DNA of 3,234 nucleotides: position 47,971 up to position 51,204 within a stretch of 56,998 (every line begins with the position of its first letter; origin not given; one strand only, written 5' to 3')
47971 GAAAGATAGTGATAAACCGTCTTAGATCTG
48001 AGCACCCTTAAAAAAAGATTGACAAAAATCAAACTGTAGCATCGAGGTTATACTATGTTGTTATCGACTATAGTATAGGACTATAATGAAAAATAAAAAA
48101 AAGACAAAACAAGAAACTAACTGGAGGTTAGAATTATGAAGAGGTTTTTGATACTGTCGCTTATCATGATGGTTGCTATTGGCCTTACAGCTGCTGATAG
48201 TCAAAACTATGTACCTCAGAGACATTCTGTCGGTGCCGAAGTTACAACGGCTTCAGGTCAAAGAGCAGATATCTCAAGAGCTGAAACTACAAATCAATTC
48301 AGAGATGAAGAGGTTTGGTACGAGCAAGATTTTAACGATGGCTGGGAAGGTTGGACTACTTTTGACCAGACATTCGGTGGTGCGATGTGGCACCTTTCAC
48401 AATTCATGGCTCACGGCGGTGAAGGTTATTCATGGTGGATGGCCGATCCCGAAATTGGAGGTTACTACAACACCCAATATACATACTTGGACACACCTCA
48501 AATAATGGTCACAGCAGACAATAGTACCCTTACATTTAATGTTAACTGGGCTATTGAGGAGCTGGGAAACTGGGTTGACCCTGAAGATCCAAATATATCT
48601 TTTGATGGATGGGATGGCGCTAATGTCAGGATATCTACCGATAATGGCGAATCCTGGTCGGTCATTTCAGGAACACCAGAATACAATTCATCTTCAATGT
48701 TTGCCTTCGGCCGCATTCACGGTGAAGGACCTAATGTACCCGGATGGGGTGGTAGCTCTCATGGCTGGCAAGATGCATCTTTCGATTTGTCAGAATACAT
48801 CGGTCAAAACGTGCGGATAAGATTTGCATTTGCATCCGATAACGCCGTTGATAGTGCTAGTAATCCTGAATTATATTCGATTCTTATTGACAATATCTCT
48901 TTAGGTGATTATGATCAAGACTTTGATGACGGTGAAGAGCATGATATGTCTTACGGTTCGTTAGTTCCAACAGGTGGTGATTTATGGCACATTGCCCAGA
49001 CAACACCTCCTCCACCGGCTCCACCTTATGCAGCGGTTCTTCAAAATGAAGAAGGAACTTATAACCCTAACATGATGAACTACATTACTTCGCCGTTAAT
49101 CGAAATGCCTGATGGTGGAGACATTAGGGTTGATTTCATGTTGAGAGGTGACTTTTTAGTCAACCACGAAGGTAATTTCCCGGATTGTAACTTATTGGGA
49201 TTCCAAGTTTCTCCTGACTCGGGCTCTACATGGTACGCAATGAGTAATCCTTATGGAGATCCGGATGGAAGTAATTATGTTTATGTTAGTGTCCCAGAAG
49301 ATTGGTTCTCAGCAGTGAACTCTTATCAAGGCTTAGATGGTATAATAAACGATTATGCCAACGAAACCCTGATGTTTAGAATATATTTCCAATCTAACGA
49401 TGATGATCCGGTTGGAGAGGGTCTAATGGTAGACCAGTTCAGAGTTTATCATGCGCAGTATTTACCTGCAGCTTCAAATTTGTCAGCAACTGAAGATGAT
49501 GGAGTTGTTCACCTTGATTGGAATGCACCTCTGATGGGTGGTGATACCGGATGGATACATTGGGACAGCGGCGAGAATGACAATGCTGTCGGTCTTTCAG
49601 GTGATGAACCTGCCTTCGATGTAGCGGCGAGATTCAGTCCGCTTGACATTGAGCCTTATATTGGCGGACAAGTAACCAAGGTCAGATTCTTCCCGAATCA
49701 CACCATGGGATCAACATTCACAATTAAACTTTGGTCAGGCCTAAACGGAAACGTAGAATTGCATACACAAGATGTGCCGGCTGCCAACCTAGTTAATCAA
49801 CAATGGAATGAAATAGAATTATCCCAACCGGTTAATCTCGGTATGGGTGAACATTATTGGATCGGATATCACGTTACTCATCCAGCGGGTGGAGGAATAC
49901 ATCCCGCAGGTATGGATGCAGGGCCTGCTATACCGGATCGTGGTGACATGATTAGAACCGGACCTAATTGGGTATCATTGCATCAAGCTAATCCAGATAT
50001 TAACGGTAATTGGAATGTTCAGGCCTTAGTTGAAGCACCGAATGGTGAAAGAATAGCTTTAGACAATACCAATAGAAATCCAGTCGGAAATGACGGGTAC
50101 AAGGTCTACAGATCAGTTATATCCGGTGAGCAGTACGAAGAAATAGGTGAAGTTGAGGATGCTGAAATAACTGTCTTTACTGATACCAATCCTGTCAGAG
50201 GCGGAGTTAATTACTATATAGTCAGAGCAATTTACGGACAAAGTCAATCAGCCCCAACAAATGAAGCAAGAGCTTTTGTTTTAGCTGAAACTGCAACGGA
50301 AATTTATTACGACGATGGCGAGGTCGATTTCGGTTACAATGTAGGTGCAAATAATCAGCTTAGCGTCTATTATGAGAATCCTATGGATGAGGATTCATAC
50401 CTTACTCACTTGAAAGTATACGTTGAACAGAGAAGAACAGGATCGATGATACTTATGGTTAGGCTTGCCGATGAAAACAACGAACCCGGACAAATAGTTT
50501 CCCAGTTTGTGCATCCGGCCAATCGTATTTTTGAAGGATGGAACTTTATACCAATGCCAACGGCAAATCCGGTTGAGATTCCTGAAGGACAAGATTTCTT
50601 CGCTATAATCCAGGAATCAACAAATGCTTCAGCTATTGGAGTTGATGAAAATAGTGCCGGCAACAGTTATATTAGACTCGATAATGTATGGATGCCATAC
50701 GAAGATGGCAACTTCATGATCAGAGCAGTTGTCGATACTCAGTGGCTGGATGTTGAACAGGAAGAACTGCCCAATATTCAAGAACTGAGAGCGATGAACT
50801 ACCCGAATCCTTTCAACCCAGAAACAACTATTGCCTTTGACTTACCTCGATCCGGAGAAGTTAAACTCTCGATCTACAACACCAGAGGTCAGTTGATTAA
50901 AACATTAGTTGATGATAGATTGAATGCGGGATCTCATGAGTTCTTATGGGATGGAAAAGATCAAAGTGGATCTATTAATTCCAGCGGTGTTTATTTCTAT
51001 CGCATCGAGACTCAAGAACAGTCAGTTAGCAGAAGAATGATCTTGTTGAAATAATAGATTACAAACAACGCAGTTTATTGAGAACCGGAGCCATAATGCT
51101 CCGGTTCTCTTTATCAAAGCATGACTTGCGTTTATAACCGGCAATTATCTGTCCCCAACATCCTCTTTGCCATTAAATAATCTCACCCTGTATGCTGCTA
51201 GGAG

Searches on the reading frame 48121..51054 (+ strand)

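Call 24: search_protein_families(library=pfam, proteins=[window:48121-51054:+], max_evalue=0.001)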
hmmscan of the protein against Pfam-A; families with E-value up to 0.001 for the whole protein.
window:48121-51054:+ (977 aa): 5 families
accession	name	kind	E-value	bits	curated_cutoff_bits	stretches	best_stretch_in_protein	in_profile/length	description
PF13860.13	FlgD_ig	-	2.3e-09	37.5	27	1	903-965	11-76/79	FlgD Ig-like domain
PF18962.6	Por_Secre_tail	-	1.8e-07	31.8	27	1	894-974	2-74/75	Secretion system C-terminal sorting domain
PF13313.11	DUF4082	-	2.9e-07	31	28.4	1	515-586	26-93/143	Domain of unknown function (DUF4082)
PF20773.4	InhA-like_MAM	-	2.6e-06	27.5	26.9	1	164-244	79-151/191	Immune inhibitor A-like, MAM domain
PF13585.12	CHU_C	-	0.00058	20.4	27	0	912-967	27-75/86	CHU_C Type IX secretion signal domain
